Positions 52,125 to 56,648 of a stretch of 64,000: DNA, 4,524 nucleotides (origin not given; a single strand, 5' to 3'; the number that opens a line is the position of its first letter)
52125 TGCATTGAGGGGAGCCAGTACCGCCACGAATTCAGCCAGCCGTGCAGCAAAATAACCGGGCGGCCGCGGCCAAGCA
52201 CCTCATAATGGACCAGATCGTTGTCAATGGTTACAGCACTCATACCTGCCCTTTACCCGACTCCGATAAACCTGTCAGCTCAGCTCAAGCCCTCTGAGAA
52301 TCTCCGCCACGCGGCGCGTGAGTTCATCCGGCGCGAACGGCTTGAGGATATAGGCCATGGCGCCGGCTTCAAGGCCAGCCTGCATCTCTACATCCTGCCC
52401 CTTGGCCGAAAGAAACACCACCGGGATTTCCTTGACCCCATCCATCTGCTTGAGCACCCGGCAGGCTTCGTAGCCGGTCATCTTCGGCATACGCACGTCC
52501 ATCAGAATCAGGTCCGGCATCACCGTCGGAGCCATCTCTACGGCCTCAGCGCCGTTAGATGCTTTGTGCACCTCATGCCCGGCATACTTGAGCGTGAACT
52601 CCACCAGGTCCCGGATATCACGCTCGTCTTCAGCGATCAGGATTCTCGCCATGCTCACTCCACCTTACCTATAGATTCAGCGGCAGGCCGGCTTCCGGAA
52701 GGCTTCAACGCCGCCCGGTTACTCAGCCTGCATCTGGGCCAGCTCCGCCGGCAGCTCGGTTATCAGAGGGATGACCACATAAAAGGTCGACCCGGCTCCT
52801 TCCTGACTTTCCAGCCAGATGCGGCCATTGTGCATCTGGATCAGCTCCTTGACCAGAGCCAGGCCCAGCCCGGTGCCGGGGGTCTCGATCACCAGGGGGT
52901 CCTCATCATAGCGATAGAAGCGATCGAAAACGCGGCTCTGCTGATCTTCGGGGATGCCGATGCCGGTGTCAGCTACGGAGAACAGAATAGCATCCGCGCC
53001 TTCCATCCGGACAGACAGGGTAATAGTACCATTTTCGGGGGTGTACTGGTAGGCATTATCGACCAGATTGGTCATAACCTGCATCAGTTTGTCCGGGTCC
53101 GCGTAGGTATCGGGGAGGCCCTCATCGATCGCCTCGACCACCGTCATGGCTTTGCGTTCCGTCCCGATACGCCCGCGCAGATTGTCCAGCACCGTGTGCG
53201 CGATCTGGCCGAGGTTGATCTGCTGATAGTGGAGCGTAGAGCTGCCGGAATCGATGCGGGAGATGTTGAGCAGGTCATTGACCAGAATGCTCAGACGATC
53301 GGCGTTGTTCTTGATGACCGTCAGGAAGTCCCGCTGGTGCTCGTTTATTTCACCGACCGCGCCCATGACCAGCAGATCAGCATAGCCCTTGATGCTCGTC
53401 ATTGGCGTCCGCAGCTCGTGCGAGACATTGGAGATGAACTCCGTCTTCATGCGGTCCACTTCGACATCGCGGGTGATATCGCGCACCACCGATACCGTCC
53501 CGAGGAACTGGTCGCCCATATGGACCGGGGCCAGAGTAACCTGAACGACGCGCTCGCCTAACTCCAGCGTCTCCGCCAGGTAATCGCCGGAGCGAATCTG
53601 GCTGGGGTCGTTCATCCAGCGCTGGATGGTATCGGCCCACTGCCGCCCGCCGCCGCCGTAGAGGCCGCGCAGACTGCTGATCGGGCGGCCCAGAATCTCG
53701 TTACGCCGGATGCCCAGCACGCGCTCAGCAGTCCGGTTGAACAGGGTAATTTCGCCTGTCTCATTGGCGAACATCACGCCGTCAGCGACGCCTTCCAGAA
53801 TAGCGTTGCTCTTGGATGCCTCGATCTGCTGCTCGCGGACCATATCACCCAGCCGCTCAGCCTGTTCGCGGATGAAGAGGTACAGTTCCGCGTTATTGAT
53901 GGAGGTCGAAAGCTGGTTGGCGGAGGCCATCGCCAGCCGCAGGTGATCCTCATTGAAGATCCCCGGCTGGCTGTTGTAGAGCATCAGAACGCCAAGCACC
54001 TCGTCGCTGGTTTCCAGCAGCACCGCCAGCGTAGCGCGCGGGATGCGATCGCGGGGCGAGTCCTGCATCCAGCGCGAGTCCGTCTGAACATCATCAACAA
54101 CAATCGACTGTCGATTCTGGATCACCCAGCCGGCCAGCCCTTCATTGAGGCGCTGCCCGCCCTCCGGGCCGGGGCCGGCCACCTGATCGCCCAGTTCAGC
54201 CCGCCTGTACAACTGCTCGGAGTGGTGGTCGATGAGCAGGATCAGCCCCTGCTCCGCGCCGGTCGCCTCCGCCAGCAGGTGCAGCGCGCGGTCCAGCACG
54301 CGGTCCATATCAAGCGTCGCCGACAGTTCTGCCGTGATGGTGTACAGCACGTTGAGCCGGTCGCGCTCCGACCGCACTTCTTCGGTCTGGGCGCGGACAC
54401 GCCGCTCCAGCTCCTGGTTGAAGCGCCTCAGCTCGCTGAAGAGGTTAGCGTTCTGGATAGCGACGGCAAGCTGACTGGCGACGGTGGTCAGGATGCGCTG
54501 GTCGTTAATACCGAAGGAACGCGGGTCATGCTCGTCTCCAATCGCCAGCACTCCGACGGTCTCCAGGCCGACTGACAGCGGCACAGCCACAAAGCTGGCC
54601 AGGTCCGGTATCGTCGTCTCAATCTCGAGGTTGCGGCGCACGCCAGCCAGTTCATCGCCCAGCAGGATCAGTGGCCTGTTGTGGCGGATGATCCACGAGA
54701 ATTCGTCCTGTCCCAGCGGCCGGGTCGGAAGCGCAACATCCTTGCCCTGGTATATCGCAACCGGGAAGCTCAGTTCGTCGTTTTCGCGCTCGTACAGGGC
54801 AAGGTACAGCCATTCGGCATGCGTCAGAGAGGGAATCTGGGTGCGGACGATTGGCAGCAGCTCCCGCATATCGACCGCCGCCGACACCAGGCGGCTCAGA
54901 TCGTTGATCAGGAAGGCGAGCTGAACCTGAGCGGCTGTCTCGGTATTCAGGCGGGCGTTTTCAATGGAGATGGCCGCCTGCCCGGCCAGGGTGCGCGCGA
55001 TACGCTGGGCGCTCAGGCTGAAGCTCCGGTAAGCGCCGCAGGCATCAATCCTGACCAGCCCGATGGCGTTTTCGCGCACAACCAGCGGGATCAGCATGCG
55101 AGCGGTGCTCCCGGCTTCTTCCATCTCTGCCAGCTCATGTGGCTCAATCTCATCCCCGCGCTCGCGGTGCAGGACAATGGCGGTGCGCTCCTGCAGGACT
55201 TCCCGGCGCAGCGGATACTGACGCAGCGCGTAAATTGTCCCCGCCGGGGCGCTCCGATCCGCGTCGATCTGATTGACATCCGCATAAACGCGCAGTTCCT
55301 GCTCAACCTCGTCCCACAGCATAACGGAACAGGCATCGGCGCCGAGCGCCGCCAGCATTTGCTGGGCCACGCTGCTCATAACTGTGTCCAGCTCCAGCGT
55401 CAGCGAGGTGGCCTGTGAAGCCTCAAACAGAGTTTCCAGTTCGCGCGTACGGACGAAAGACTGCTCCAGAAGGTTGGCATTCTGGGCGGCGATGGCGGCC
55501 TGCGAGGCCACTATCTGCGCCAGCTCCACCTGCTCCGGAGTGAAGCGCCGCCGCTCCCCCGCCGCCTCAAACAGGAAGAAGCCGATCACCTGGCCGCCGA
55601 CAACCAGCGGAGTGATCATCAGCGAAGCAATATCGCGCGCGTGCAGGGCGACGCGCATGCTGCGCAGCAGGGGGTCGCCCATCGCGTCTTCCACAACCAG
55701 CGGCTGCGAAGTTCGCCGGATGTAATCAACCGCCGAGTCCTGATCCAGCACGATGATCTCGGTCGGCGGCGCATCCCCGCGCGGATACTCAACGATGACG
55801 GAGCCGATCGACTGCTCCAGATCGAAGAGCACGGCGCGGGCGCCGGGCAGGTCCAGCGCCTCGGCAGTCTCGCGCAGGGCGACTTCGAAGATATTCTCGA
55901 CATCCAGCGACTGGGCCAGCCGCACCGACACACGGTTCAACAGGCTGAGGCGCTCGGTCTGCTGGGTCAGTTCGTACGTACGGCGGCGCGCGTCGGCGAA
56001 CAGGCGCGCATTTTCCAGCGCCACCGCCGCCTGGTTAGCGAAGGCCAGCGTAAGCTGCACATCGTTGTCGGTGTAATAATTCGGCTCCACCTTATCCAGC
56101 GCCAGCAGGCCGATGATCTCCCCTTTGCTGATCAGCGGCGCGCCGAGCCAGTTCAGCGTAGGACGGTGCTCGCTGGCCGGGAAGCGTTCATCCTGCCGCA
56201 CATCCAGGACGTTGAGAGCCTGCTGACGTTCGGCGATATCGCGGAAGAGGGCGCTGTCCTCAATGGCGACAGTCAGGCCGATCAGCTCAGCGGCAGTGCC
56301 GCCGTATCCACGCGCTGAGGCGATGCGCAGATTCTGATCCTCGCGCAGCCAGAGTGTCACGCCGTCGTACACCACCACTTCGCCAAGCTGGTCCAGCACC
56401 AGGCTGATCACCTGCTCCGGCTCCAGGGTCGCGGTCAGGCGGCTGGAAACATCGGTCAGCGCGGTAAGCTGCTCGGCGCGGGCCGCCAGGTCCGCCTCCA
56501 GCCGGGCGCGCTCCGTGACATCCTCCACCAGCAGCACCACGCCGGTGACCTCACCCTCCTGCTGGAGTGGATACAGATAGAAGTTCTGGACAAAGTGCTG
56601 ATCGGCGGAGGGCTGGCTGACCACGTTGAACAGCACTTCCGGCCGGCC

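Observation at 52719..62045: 9.3-kb gene for a 3108-aa histidine kinase with ~14 tandem GAF domains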

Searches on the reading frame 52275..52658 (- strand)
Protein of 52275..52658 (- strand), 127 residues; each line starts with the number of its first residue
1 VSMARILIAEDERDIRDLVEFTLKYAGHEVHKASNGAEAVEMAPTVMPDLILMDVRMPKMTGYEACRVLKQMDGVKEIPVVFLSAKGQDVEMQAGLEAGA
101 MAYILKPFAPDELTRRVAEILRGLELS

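Call 10: search_protein_families(library=pfam, max_evalue=0.001, proteins=[window:52275-52658:-])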
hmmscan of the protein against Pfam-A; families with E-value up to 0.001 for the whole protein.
window:52275-52658:- (127 aa): 1 family
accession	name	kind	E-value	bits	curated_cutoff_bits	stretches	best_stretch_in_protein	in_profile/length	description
PF00072.30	Response_reg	-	4.2e-30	104.6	30.2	1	6-117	1-110/111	Response regulator receiver domain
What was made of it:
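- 52275..52658 (-): Downstream partner: 127-aa single-domain CheY-like receiver. A 60-nt gap separates it from the kinase. Response_reg 104.6 bits (call 10).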

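Call 25: search_protein_families(library=ncbifam, max_evalue=0.001, proteins=[window:52275-52658:-])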
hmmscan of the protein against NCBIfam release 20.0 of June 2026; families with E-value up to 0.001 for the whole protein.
window:52275-52658:- (127 aa): 102 families (the best 25 are shown)
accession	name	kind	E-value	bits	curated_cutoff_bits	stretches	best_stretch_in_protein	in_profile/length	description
TIGR02154.1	PhoB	equivalog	7e-31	107.3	296.2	1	4-122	3-121/226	phosphate regulon transcriptional regulator PhoB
NF008296.0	PRK11083.1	equivalog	1.1e-29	103.5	273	1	1-123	1-120/228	two-component system response regulator CreB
NF045944.1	ResRegRpaBCyano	equivalog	1.7e-28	99.6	330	1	7-124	1-115/229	response regulator transcription factor RpaB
NF033120.0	vanR_FM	exception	1.6e-27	96.7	460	1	3-122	3-119/231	vancomycin resistance response regulator transcription factor, VanR-F/VanR-M family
NF053854.1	RespRegPhoBBctds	equivalog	5.1e-26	91.4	270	1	6-122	1-116/225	two-component system response regulator PhoB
NF040534.1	resp_reg_YycF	equivalog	7e-26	90.9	340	1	5-122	2-116/231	response regulator YycF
NF012227.0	AdeR_RR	equivalog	5.5e-25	88.2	340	1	5-123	13-128/239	efflux system response regulator transcription factor AdeR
NF040689.1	MtrAB_MtrA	equivalog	1.6e-24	86.5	300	1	6-122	1-114/219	MtrAB system response regulator MtrA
NF007135.0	PRK09581.1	equivalog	2.4e-23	82.7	474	1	3-122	2-121/457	PleD family two-component system response regulator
NF041733.1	resp_reg_CseB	equivalog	2.5e-23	82.6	350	1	5-123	2-117/228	two-component system response regulator CseB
NF007546.0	PRK10161.1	equivalog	3.8e-22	79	471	1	4-123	3-122/229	phosphate response regulator transcription factor PhoB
NF033117.2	vanR_ACDEGLN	exception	4.1e-22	78.9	350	1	6-122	1-114/226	VanR-ABDEGLN family response regulator transcription factor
NF007005.1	PRK09468.1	equivalog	5.4e-22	78.4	331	1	3-122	3-120/237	osmolarity response regulator transcription factor OmpR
NF008469.0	PRK11361.1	equivalog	1.5e-21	76.6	714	1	3-118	4-117/461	acetoacetate metabolism transcriptional regulator AtoC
NF007982.1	PRK10710.1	equivalog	2.2e-21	76.5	380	1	3-123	7-124/235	envelope stress response regulator BaeR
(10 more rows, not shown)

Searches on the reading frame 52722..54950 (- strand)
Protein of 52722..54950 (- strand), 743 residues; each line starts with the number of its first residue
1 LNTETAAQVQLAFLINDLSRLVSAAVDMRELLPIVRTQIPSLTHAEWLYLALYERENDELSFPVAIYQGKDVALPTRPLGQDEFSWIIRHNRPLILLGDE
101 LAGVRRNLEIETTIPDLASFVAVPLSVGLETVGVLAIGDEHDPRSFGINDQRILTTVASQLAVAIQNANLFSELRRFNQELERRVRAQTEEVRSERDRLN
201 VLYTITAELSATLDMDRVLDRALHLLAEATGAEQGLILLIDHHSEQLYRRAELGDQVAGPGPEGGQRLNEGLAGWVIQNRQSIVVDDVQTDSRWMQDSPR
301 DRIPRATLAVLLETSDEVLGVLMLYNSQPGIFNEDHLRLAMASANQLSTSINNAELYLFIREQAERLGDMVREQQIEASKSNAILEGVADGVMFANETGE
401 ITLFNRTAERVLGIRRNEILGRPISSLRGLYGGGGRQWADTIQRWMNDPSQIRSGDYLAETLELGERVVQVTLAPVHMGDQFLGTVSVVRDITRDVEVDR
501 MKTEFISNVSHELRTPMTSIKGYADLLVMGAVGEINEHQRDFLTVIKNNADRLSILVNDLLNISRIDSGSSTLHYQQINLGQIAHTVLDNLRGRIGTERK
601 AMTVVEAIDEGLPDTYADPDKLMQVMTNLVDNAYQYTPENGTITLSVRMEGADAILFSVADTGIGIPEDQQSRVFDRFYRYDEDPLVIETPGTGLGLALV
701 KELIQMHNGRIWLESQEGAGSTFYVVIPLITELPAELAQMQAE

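Call 37: predict_structure(alignment_id=A1)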
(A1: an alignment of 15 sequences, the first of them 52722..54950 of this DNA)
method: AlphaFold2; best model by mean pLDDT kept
length: 743 residues; sequences in the alignment: 15
mean_pLDDT: 75.7   pTM: 0.36
mean pLDDT of the five models: 75.7, 70.9, 70.0, 68.5, 64.7
residues with pLDDT >= 90: 134; 70-90: 387; 50-70: 172; < 50: 50
segments of 3 or more residues with pLDDT < 50: 363-389, 681-693, 741-743
pLDDT, mean of each block of 10 residues (from residue 1): 63 78 82 88 87 91 90 89 90 82 76 75 88 92 84 88 85 73 59 54 54 70 86 88 84 73 77 88 86 70 76 83 88 88 82 63 46 35 36 79 77 79 71 66 80 73 75 74 77 62 53 56 55 58 61 66 69 85 92 84 91 89 90 85 93 91 82 70 41 65 89 88 92 63 46
secondary structure, 60 per line:
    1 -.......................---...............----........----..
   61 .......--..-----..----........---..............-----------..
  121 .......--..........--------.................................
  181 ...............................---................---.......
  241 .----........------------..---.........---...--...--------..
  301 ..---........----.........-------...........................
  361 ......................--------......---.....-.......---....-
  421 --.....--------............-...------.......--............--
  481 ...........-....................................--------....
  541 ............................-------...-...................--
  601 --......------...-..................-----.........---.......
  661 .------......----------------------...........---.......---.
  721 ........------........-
elements in order (helices of 4 or more, strands of 3 or more residues): H2-24 H28-42 E47-54 E59-67 H83-90 E94-97 H98-107 E119-127 E130-139 H148-211 H215-230 E234-241 E246-253 H271-279 E283-285 H299-302 E306-313 E318-326 H334-382 E391-396 E400-404 H406-412 H416-419 H424-427 H436-447 E458-464 E467-478 E481-491 H493-528 H537-568 E576-578 H580-598 E603-608 E615-617 H619-636 E642-650 E654-661 H668-673 H696-706 E710-716 E720-728 H735-742
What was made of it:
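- On GAF domain (Pfam clan: GAF, GAF_2, GAF_3), 14 copies: GAF13 and GAF14 fold as GAF in AlphaFold2 (call 37).
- Predicted structure: AlphaFold2 of aa 2366-3108 (pLDDT 75.7) gives unbroken helices of 64, 49 and 36 residues for GAF13-GAF14, GAF14-PAS-B and PAS-B-DHp (call 37).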

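Call 44: fold_search(model_id=the predicted structure, library=pdb)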
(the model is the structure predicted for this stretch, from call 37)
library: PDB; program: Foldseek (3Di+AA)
matches with E <= 10: 1300; with E <= 0.001: 733
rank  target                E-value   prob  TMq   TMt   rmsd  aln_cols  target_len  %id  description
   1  9a5d_A                9.2e-31  1.00  0.27  0.32  58.4       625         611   24  Integrative model of WALK-YYCH by crosslinking MS and deep learning (released 2024-09-18)
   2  9eut_A                5.9e-24  1.00  0.27  0.28  36.9       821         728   15  Cryo-EM structure of the full-length Pseudomonas aeruginosa bacteriophytochrome in its Pr state (released 2024-09-04)
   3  8isi_A                7.5e-24  1.00  0.21  0.19  35.7       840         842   12  Photochromobilin-free form of Arabidopsis thaliana phytochrome A - apo-AtphyA (released 2023-08-09)
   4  8isi_B                1.4e-23  1.00  0.21  0.19  36.1       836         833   13  Photochromobilin-free form of Arabidopsis thaliana phytochrome A - apo-AtphyA (released 2023-08-09)
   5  8isk_B                8.3e-23  1.00  0.21  0.19  35.4       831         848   12  Pr conformer of Zea mays phytochrome A1 - ZmphyA1-Pr (released 2023-08-09)
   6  8isj_A                8.7e-23  1.00  0.22  0.19  35.8       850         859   13  Pr conformer of Arabidopsis thaliana phytochrome A - AtphyA-Pr (released 2023-08-09)
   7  8isk_A                3.4e-22  1.00  0.21  0.19  35.0       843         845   12  Pr conformer of Zea mays phytochrome A1 - ZmphyA1-Pr (released 2023-08-09)
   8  8isj_B                4.4e-22  1.00  0.22  0.19  35.7       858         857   12  Pr conformer of Arabidopsis thaliana phytochrome A - AtphyA-Pr (released 2023-08-09)
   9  4i5s_B                1.2e-21  1.00  0.25  0.42  25.3       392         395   29  Structure and function of sensor histidine kinase (released 2013-03-27)
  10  8f5z_B                1.9e-21  1.00  0.21  0.19  36.1       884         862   12  Composite map of CryoEM structure of Arabidopsis thaliana phytochrome A (released 2023-06-28)
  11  8iff_B                2.6e-21  1.00  0.21  0.18  35.9       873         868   12  Cryo-EM structure of Arabidopsis phytochrome A. (released 2023-08-02)
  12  8iff_A                4.6e-21  1.00  0.20  0.17  36.3       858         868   12  Cryo-EM structure of Arabidopsis phytochrome A. (released 2023-08-02)
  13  7rzw_B                5.3e-21  1.00  0.20  0.18  36.6       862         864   12  CryoEM structure of Arabidopsis thaliana phytochrome B (released 2022-04-13)
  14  8f5z_A                1.2e-20  1.00  0.21  0.19  36.4       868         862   12  Composite map of CryoEM structure of Arabidopsis thaliana phytochrome A (released 2023-06-28)
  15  7rzw_A                1.8e-20  1.00  0.21  0.19  33.0       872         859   11  CryoEM structure of Arabidopsis thaliana phytochrome B (released 2022-04-13)
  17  4i5s_A                4.2e-19  1.00  0.22  0.40  24.6       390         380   28  Structure and function of sensor histidine kinase (released 2013-03-27)
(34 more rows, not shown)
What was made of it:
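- Closest known: Bacteriophytochrome histidine kinases. Same: Ranked second in Foldseek for the C-terminal fragment (call 44).
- Closest known: WalK/VicK/PhoR/PnpS-type PAS-DHp-CA kinase cores. Same: They also match the WalK model 9a5d and VicK 4i5s by fold (call 44).
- The nearest folds are WalK, full-length bacteriophytochromes, VicK and HK853 (call 44).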

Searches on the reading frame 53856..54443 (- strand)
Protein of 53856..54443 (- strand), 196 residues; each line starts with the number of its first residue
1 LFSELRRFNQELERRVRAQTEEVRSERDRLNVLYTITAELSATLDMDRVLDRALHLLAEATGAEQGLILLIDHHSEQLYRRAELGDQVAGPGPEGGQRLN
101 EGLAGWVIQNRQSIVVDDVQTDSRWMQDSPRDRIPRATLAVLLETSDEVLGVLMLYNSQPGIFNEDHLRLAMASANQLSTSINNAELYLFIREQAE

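Call 8: search_protein_families(library=pfam, max_evalue=1, proteins=[window:53856-54443:-])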
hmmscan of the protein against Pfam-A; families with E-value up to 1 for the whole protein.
seq(196 aa): 3 families
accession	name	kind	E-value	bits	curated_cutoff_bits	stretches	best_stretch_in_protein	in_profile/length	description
PF13185.12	GAF_2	-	6.7e-20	72.1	28.6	1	44-182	2-135/136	GAF domain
PF01590.32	GAF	-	1.9e-14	54.8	22.4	1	45-182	1-133/133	GAF domain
PF13492.12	GAF_3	-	8.8e-13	49.2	27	1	45-184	1-129/129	GAF domain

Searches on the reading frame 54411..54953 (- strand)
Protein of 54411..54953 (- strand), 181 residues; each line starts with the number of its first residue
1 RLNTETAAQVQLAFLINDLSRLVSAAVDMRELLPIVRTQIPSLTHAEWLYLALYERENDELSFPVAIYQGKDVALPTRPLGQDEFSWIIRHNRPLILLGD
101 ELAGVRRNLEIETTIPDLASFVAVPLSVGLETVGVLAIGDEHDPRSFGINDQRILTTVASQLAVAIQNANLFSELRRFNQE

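Call 8: search_protein_families(library=pfam, max_evalue=1, proteins=[window:54411-54953:-])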
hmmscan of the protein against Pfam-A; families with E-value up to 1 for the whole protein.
seq(181 aa): 3 families
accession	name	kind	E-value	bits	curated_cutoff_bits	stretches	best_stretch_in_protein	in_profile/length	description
PF13185.12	GAF_2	-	1.4e-12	48.4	28.6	1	27-167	2-136/136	GAF domain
PF13492.12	GAF_3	-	4.1e-11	43.8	27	1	31-168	4-129/129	GAF domain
PF01590.32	GAF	-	3.1e-09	37.9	22.4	1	28-166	1-133/133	GAF domain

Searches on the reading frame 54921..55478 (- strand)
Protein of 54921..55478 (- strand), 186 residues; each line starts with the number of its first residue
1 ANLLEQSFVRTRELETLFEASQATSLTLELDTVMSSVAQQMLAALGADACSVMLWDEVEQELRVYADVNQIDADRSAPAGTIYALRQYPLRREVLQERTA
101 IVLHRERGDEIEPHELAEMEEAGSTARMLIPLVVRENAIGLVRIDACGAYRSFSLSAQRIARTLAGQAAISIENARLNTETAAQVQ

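Call 8: search_protein_families(library=pfam, max_evalue=1, proteins=[window:54921-55478:-])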
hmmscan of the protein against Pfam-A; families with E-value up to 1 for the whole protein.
seq(186 aa): 3 families
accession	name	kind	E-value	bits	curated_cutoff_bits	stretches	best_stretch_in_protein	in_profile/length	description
PF01590.32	GAF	-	7e-11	43.2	22.4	1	29-172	1-133/133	GAF domain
PF13492.12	GAF_3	-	4.1e-10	40.6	27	1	30-174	2-129/129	GAF domain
PF13185.12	GAF_2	-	3.3e-08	34.3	28.6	1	28-173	2-136/136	GAF domain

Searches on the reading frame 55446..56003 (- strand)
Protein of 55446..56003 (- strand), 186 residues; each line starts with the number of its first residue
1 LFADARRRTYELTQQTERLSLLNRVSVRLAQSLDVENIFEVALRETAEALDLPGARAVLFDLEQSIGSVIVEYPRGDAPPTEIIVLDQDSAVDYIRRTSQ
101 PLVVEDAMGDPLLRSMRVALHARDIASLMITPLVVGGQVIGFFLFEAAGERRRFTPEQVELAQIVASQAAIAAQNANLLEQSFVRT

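Call 8: search_protein_families(library=pfam, max_evalue=1, proteins=[window:55446-56003:-])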
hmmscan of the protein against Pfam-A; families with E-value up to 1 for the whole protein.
seq(186 aa): 4 families
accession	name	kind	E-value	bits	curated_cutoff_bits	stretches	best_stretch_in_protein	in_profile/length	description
PF01590.32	GAF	-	9.3e-17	62.2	22.4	1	34-172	1-132/133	GAF domain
PF13185.12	GAF_2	-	8.5e-14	52.4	28.6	1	33-172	2-134/136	GAF domain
PF13492.12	GAF_3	-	5.2e-11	43.5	27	1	35-175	2-129/129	GAF domain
PF15714.11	SpoVT_C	-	0.16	12.5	27.5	1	122-167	76-121/128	Stage V sporulation protein T C-terminal, transcription factor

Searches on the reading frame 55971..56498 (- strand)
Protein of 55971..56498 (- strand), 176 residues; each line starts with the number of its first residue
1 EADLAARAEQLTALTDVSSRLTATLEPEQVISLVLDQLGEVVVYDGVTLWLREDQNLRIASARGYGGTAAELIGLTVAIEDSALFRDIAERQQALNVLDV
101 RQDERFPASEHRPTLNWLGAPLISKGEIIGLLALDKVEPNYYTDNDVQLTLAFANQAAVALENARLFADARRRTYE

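Call 8: search_protein_families(library=pfam, max_evalue=1, proteins=[window:55971-56498:-])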
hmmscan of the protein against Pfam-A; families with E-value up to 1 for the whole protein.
seq(176 aa): 4 families
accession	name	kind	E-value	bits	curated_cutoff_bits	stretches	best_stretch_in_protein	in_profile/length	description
PF01590.32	GAF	-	1e-15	58.9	22.4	1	27-161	2-133/133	GAF domain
PF13185.12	GAF_2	-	5.4e-14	53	28.6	1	25-162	2-136/136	GAF domain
PF13492.12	GAF_3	-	4.6e-10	40.4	27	1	27-163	2-129/129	GAF domain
PF24632.1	DUF7629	-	0.17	11.9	27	1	114-131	12-29/83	Domain of unknown function (DUF7629)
